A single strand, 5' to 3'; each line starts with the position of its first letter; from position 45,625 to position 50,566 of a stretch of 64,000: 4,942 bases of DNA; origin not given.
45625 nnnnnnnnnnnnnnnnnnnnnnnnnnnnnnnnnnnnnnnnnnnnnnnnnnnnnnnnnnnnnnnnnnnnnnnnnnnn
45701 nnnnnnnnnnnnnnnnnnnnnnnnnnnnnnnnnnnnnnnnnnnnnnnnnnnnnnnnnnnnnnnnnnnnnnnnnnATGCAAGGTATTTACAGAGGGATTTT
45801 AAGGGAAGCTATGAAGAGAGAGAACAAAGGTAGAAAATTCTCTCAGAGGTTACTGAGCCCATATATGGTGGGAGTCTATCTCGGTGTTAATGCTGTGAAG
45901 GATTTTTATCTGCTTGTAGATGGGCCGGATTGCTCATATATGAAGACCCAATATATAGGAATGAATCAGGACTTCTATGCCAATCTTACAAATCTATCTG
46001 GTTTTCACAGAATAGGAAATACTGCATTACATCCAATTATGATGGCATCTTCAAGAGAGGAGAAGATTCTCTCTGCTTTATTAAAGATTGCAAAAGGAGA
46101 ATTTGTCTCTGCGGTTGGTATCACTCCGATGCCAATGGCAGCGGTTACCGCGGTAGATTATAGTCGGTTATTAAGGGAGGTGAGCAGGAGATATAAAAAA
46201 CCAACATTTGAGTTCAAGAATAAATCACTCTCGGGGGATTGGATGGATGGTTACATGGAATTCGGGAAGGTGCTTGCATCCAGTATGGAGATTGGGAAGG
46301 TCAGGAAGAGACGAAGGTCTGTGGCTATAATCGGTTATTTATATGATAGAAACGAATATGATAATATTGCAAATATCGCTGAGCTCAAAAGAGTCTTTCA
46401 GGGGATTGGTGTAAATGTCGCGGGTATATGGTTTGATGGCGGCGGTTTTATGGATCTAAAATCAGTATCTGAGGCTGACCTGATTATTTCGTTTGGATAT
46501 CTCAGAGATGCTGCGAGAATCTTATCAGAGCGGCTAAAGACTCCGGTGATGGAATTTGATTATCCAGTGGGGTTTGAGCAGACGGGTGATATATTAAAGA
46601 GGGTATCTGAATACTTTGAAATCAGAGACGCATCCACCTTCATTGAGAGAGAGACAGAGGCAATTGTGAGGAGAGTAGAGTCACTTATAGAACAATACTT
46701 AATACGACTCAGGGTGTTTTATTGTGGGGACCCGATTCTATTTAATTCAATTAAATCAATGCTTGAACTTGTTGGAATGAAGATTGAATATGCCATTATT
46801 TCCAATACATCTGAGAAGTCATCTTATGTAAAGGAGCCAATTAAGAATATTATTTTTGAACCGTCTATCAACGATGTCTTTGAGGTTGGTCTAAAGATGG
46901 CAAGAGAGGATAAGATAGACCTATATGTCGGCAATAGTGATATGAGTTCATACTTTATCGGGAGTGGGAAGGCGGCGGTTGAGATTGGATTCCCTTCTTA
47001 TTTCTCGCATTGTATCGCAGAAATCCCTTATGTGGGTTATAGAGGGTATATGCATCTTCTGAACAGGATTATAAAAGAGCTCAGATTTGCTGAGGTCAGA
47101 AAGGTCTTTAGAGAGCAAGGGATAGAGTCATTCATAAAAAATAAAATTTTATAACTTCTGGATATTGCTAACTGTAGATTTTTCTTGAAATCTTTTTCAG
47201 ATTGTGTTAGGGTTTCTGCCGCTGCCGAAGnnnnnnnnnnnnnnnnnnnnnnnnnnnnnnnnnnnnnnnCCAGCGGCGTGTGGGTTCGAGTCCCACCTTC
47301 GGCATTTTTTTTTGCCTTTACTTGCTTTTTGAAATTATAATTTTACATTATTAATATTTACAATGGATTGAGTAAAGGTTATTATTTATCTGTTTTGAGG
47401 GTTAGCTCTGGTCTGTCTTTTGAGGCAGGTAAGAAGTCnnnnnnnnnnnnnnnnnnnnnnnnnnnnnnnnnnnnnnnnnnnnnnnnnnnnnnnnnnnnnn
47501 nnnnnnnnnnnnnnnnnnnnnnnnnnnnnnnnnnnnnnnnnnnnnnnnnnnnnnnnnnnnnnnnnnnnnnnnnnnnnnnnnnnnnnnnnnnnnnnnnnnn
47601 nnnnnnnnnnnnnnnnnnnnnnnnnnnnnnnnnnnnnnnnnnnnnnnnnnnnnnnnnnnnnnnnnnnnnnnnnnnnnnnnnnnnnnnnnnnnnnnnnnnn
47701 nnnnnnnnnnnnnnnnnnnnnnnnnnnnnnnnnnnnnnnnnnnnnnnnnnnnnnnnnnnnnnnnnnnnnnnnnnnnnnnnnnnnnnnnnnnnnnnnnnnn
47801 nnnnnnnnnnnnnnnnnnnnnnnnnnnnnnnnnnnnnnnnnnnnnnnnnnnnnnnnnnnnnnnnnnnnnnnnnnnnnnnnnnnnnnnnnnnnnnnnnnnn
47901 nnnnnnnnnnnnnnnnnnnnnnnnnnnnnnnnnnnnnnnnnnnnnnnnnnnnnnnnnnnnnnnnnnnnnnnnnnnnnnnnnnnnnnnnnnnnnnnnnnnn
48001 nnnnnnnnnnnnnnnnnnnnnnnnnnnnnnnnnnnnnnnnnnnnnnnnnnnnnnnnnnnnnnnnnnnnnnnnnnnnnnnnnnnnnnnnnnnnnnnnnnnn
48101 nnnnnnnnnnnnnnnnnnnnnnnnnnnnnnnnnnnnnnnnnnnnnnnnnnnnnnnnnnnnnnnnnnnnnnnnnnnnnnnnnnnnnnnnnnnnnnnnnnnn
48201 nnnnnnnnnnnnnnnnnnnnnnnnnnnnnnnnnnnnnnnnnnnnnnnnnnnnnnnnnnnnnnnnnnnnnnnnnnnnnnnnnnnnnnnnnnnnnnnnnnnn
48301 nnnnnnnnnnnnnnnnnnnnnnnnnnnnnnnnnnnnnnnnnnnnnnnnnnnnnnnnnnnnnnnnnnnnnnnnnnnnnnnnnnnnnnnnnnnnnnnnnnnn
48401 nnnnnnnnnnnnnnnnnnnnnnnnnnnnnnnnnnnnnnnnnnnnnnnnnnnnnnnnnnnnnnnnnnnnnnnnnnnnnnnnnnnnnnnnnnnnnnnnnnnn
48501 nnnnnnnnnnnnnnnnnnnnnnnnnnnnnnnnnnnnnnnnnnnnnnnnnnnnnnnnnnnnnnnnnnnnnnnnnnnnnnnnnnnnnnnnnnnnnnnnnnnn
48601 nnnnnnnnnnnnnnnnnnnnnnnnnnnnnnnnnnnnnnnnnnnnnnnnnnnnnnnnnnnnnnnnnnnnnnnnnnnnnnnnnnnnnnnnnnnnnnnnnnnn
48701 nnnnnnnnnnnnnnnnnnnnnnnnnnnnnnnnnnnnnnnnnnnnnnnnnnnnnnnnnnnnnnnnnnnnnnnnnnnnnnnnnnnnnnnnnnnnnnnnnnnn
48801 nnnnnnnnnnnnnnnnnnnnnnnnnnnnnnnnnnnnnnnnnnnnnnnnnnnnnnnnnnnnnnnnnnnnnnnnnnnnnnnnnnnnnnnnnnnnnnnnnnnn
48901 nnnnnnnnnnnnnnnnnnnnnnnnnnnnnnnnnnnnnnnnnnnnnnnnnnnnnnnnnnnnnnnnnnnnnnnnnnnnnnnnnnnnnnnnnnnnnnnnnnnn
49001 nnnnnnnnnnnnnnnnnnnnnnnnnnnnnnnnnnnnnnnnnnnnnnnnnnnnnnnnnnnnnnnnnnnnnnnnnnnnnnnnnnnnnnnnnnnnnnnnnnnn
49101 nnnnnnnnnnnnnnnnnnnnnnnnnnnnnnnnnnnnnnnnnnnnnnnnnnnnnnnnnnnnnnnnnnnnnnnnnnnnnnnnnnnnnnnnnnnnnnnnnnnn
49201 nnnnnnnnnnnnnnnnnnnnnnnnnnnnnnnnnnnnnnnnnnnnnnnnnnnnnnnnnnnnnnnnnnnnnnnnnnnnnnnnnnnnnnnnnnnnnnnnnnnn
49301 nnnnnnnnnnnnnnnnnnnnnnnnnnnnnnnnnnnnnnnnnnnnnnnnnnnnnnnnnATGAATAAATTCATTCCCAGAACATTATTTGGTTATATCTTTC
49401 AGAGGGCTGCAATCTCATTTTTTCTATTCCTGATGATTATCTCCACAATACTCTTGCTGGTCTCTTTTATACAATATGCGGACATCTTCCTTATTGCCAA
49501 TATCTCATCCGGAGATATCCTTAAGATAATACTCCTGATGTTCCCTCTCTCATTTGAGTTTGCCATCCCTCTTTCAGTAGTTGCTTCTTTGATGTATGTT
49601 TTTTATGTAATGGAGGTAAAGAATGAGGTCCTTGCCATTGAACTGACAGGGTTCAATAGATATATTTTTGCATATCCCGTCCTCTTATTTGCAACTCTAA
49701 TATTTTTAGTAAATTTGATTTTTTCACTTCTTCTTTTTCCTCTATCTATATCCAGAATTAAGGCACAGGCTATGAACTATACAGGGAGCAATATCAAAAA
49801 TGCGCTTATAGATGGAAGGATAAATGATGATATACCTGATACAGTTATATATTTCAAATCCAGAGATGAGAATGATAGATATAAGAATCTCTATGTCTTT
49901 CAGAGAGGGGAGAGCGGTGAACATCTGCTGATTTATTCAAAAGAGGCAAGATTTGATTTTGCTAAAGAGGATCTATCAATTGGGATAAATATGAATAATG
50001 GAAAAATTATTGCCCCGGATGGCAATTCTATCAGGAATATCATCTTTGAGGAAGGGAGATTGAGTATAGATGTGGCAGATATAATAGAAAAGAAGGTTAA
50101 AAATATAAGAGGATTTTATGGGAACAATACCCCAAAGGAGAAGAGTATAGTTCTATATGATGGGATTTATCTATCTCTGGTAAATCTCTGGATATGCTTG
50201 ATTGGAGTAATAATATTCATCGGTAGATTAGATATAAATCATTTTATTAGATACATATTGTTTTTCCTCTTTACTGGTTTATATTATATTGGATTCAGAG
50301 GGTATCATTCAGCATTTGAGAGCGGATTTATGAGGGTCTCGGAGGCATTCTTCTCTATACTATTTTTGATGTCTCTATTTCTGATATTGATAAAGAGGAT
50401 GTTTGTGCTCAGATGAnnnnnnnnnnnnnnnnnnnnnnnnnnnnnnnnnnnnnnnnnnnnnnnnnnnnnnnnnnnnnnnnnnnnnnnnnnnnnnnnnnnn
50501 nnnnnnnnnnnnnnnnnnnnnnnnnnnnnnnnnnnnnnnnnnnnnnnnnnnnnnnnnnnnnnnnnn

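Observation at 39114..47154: Seven-gene translationally coupled operon: PilZ, MEMO-like, J-domain protein, CapA, DUF374, nitrogenase-like alpha and beta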

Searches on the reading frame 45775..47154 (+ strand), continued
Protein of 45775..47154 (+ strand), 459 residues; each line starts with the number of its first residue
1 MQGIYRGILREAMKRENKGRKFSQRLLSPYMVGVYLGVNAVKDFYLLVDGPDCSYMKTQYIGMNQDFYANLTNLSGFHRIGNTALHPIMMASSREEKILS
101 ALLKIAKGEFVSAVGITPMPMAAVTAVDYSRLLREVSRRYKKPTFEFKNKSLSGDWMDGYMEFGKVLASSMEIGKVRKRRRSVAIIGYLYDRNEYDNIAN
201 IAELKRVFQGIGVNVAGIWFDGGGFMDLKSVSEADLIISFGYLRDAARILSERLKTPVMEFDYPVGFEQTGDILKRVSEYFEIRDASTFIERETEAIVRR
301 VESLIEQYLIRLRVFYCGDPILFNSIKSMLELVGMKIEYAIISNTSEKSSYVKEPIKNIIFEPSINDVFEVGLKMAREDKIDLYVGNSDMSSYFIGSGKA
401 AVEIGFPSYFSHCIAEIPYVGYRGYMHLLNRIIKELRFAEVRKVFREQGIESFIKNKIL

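Call 81: search_protein_families(library=ncbifam, proteins=[L121:16096-16908:+, L005:7325-8146:+, L079:7542-8366:+], max_evalue=1e-10)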
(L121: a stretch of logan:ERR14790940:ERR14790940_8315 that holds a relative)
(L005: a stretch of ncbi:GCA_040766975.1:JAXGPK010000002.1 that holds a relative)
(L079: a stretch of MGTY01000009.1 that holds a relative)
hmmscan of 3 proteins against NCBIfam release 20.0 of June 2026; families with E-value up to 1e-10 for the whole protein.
L121:16096-16908:+ (270 aa): 6 families
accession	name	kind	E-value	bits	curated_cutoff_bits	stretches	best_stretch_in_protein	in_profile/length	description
TIGR01287.1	nifH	equivalog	1.9e-81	273.4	394.35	1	3-268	2-266/275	nitrogenase iron protein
NF033200.1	F430_CfbC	exception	3.8e-80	269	402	1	3-267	2-259/260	Ni-sirohydrochlorin a,c-diamide reductive cyclase ATP-dependent reductase subunit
NF009702.0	PRK13231.1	equivalog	1.6e-72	243.9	427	1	2-268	3-260/264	nitrogenase reductase-like protein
NF009701.0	PRK13230.1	subfamily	9.8e-71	238.1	350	1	1-266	1-277/291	nitrogenase reductase-like protein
TIGR01281.1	DPOR_bchL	equivalog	2.6e-55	187.7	345.15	1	4-268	3-265/268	ferredoxin:protochlorophyllide reductase (ATP-dependent) iron-sulfur ATP-binding protein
TIGR02016.1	BchX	equivalog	3.1e-47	161.3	331.2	1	4-214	3-218/296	chlorophyllide a reductase iron protein subunit X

L005:7325-8146:+ (273 aa): 7 families
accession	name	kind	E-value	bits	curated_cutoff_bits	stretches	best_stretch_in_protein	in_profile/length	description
TIGR01287.1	nifH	equivalog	8.7e-83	277.8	394.35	1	3-270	2-267/275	nitrogenase iron protein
NF033200.1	F430_CfbC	exception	6.7e-80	268.2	402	1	3-265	2-256/260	Ni-sirohydrochlorin a,c-diamide reductive cyclase ATP-dependent reductase subunit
NF009701.0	PRK13230.1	subfamily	3.4e-71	239.6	350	1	1-264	1-274/291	nitrogenase reductase-like protein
NF009702.0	PRK13231.1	equivalog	2.3e-68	230.3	427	1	2-270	3-261/264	nitrogenase reductase-like protein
TIGR01281.1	DPOR_bchL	equivalog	1e-58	198.8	345.15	1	3-270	2-266/268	ferredoxin:protochlorophyllide reductase (ATP-dependent) iron-sulfur ATP-binding protein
TIGR02016.1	BchX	equivalog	3.7e-48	164.3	331.2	1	3-245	2-244/296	chlorophyllide a reductase iron protein subunit X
TIGR01969.1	minD_arch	subfamily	1.4e-14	53.9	201.75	0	143-249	131-234/251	cell division ATPase MinD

L079:7542-8366:+ (275 aa): 6 families
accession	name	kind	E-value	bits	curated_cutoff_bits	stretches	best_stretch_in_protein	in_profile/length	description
TIGR01287.1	nifH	equivalog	4.3e-79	265.7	394.35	1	2-274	1-259/275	nitrogenase iron protein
NF033200.1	F430_CfbC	exception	2e-78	263.4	402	1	3-275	2-254/260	Ni-sirohydrochlorin a,c-diamide reductive cyclase ATP-dependent reductase subunit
NF009701.0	PRK13230.1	subfamily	4.2e-68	229.5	350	1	1-274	1-272/291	nitrogenase reductase-like protein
NF009702.0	PRK13231.1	equivalog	1.2e-65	221.4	427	1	1-275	2-254/264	nitrogenase reductase-like protein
TIGR01281.1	DPOR_bchL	equivalog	1.3e-56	191.9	345.15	1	3-255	2-241/268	ferredoxin:protochlorophyllide reductase (ATP-dependent) iron-sulfur ATP-binding protein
TIGR02016.1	BchX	equivalog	8.3e-45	153.3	331.2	1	3-258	2-249/296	chlorophyllide a reductase iron protein subunit X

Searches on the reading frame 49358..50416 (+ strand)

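Call 44: search_protein_families(library=pfam, proteins=[window:49358-50416:+], max_evalue=0.00001)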
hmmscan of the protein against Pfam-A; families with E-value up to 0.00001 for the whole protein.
window:49358-50416:+ (352 aa): 1 family
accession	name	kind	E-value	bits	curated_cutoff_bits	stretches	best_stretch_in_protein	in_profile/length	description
PF03739.19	LptF_LptG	-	5.3e-26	91.9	27.9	1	12-342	2-347/353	Lipopolysaccharide export system permease LptF/LptG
